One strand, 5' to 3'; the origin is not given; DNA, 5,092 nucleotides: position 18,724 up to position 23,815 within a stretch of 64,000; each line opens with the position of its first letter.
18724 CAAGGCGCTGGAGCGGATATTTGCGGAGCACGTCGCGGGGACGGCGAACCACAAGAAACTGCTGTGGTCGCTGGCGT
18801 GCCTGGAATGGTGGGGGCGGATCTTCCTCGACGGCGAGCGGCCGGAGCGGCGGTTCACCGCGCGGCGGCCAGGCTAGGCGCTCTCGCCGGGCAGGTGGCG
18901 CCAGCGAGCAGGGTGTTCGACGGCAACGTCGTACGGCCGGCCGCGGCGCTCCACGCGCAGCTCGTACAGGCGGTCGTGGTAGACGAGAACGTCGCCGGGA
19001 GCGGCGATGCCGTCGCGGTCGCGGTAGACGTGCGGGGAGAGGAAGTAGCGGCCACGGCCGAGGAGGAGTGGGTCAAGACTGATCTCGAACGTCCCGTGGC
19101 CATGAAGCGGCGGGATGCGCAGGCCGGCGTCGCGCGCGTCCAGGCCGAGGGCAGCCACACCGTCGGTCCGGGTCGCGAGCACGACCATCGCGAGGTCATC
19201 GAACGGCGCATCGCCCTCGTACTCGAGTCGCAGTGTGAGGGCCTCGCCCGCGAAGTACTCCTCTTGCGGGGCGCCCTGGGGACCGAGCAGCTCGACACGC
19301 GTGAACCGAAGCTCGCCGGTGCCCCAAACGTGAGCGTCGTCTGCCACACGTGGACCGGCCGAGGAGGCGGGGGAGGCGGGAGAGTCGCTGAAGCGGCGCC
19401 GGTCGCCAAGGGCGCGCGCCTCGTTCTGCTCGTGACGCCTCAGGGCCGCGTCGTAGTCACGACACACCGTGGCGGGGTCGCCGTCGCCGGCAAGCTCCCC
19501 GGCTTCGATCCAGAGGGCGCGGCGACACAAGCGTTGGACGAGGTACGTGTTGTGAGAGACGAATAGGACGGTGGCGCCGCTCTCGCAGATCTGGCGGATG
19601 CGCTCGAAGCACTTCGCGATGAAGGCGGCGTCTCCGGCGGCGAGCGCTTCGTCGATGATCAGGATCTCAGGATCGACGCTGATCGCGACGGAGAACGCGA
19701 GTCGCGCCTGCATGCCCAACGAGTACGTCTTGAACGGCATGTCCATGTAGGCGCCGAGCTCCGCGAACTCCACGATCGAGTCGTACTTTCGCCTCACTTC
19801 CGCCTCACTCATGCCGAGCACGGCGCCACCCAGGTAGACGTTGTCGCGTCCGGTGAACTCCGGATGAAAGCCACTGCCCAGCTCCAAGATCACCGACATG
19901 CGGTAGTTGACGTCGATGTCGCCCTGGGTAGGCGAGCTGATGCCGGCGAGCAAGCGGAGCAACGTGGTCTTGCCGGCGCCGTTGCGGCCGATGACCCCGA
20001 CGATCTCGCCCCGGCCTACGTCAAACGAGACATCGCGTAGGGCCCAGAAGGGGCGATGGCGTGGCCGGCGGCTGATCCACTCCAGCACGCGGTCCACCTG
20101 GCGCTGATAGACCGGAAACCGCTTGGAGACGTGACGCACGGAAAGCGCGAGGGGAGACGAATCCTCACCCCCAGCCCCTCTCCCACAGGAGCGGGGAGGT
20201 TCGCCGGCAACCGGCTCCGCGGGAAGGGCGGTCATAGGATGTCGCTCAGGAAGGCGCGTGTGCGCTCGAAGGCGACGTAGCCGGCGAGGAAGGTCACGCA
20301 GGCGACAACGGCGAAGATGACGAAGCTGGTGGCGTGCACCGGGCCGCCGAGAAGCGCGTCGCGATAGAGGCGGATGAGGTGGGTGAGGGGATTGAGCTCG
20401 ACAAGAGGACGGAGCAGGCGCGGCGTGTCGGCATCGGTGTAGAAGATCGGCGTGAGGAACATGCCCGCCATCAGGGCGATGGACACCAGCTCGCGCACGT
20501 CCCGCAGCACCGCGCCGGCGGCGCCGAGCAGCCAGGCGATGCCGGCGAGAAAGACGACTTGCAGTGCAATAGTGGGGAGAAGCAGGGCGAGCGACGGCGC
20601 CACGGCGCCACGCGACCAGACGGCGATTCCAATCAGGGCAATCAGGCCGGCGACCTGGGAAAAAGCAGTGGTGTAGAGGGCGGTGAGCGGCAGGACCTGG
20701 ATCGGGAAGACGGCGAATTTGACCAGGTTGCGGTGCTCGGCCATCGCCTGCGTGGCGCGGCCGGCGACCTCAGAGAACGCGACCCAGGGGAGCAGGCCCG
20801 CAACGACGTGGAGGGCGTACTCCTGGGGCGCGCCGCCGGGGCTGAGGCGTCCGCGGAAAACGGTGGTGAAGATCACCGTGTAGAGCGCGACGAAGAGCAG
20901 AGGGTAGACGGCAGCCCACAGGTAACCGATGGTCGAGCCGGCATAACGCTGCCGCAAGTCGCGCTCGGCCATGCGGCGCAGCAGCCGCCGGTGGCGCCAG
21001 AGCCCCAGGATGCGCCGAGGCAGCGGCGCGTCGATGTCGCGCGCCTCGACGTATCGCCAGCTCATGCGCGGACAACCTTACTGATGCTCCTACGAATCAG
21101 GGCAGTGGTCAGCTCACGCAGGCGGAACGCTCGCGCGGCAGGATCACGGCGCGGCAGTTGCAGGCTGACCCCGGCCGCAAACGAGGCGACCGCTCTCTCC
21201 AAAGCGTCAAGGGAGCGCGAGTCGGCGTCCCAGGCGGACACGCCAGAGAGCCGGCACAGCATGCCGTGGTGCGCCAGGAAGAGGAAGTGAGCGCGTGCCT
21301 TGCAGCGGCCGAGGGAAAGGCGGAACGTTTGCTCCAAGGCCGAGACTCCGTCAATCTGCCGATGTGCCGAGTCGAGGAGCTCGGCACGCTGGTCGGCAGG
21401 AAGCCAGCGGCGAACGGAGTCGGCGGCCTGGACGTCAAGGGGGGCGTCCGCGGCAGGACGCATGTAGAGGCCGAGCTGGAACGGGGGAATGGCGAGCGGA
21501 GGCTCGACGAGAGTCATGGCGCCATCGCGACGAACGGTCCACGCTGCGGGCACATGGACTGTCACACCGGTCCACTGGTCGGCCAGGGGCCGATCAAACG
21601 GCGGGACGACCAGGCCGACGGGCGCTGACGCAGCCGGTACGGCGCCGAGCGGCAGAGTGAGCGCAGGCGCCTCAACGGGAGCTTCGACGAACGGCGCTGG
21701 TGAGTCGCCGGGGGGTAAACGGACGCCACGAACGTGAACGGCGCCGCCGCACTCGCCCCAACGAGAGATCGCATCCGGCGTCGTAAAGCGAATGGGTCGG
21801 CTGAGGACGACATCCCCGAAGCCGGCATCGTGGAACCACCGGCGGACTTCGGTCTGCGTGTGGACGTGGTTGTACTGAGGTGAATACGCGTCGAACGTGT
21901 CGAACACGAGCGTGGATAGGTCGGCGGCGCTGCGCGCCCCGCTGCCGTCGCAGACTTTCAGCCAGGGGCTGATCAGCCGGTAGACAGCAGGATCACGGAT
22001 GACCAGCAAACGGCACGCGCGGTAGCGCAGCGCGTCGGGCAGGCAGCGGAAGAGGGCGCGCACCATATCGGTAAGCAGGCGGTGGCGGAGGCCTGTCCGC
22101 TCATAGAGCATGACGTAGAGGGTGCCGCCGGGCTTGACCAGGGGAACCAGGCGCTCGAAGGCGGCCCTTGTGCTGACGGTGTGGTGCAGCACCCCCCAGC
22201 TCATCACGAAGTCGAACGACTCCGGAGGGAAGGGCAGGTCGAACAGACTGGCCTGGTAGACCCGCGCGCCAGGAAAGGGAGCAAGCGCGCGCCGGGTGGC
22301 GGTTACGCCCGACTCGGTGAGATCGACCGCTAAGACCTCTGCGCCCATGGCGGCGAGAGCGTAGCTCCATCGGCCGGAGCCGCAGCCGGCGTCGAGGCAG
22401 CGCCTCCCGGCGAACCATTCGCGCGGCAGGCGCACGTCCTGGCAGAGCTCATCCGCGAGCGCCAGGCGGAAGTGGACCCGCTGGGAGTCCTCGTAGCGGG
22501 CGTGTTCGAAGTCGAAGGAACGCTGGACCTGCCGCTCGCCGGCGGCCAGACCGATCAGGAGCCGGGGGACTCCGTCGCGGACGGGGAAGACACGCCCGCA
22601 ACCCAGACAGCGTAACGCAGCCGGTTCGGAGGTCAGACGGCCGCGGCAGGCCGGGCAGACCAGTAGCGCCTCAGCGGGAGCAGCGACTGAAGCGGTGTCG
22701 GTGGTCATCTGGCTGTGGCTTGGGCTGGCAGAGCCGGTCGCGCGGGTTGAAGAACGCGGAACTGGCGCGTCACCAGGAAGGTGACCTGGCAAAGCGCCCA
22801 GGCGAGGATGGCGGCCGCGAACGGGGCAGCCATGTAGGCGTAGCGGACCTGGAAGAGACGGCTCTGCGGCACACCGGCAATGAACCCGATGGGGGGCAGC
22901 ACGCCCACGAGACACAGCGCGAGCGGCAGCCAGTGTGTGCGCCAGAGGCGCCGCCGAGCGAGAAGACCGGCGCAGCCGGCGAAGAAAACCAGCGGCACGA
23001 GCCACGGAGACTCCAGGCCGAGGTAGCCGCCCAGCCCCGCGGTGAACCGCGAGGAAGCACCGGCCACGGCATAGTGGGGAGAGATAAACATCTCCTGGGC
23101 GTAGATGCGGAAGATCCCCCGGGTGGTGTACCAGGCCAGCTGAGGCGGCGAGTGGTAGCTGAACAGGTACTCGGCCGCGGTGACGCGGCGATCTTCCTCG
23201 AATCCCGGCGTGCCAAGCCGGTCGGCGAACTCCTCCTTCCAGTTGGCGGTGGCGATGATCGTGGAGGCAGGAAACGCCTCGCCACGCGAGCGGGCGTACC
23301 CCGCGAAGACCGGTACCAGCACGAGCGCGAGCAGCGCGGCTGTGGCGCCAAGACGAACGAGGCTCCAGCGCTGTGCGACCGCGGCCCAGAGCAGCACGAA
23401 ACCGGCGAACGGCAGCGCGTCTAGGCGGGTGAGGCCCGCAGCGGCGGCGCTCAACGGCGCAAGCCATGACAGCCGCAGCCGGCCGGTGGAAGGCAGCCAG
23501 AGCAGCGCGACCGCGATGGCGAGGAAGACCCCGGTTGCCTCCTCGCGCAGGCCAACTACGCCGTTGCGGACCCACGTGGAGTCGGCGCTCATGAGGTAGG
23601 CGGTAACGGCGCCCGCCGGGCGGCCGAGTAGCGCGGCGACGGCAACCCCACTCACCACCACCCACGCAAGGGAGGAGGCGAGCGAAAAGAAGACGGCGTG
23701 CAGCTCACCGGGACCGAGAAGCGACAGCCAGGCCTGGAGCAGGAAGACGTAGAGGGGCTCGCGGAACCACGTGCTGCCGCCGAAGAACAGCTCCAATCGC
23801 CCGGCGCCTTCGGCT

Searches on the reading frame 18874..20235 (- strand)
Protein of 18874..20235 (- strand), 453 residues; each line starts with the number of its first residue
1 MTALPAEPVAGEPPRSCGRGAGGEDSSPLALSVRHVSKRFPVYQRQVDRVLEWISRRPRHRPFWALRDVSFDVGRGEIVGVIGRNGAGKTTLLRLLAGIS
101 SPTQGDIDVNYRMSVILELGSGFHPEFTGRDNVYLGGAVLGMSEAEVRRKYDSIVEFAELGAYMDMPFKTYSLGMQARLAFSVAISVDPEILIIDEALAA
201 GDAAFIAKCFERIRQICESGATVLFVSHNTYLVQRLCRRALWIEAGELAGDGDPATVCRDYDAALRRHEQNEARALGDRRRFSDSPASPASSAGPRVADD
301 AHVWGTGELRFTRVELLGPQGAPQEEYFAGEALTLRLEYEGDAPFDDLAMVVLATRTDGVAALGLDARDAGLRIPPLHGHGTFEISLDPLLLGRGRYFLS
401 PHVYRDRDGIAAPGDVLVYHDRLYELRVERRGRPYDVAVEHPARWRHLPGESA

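Call 12: search_protein_families(library=pfam, proteins=[window:18874-20235:-], max_evalue=0.01)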
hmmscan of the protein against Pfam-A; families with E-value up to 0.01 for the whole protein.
window:18874-20235:- (453 aa): 5 families
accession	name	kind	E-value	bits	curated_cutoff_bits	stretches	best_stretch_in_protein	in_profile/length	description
PF00005.33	ABC_tran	-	1.9e-21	77.5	25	1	66-198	1-136/137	ABC transporter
PF14524.12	Wzt_C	-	9.1e-11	42.4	30.4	1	301-431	2-132/143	Wzt C-terminal domain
PF13304.12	AAA_21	-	7.3e-08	33.3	27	1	78-102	1-25/304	AAA domain, putative AbiEii toxin, Type IV TA system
PF13476.12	AAA_23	-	0.0056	17.8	27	1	63-96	10-39/201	AAA domain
PF13401.12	AAA_22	-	0.0064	17.2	27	0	78-223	7-117/130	AAA domain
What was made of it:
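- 18874..21065 (-): Wzt (ABC ATPase with Wzt_C carbohydrate-binding domain, 18874-20235) and Wzm (ABC-2 permease, 20232-21065). Exporter of the cluster's polymer. call 12.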

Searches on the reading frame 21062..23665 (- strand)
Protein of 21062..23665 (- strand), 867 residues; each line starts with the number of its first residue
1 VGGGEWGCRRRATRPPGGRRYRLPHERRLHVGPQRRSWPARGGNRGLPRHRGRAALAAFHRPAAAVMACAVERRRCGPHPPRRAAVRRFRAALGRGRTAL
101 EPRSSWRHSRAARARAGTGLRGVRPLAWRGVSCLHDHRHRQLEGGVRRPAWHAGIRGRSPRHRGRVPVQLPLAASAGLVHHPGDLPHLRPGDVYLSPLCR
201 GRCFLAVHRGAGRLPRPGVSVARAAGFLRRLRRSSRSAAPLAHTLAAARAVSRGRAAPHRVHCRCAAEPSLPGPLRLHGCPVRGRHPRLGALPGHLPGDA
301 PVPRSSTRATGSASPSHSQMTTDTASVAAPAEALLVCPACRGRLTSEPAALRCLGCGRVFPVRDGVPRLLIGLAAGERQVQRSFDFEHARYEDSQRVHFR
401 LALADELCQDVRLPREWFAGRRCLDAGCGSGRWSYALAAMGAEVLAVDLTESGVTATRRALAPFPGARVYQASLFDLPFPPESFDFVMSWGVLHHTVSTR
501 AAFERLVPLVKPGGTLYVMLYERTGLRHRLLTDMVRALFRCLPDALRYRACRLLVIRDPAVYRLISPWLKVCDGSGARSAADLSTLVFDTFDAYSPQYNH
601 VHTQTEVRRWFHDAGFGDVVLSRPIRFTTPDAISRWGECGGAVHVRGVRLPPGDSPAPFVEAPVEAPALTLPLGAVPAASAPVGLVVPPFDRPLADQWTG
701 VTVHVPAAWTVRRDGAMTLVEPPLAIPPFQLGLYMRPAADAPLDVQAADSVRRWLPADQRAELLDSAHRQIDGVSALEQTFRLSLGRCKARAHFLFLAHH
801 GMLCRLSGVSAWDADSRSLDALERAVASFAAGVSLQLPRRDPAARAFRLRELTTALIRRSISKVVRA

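Call 12: search_protein_families(library=pfam, proteins=[window:21062-23665:-], max_evalue=0.01)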
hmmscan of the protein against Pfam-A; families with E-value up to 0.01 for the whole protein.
window:21062-23665:- (867 aa): 10 families
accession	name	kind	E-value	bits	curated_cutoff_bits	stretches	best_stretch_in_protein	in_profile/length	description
PF08241.18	Methyltransf_11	-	1.8e-18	67.4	21.2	1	424-518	1-95/95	Methyltransferase domain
PF13649.12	Methyltransf_25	-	1.3e-17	64.7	27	1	424-514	2-97/97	Methyltransferase domain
PF13489.12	Methyltransf_23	-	5.9e-14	52.6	27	1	417-542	20-124/164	Methyltransferase domain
PF08242.18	Methyltransf_12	-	2e-13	51.3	30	1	424-516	1-98/98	Methyltransferase domain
PF13847.12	Methyltransf_31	-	1.6e-11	44.5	27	1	420-522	4-113/145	Methyltransferase domain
PF03966.22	Trm112p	-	3.4e-07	30.5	22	1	334-365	7-40/40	Trm112p-like protein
PF08003.17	Methyltransf_9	-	0.00037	20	23.8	1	419-517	115-216/315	Protein of unknown function (DUF1698)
PF01209.24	Ubie_methyltran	-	0.00086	19.2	20.1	1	420-521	48-154/233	ubiE/COQ5 methyltransferase family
PF03848.20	TehB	-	0.0019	18.1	20.4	0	422-459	33-70/193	Tellurite resistance protein TehB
PF01728.25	FtsJ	-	0.002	18.5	24.1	1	419-477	21-78/181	FtsJ-like methyltransferase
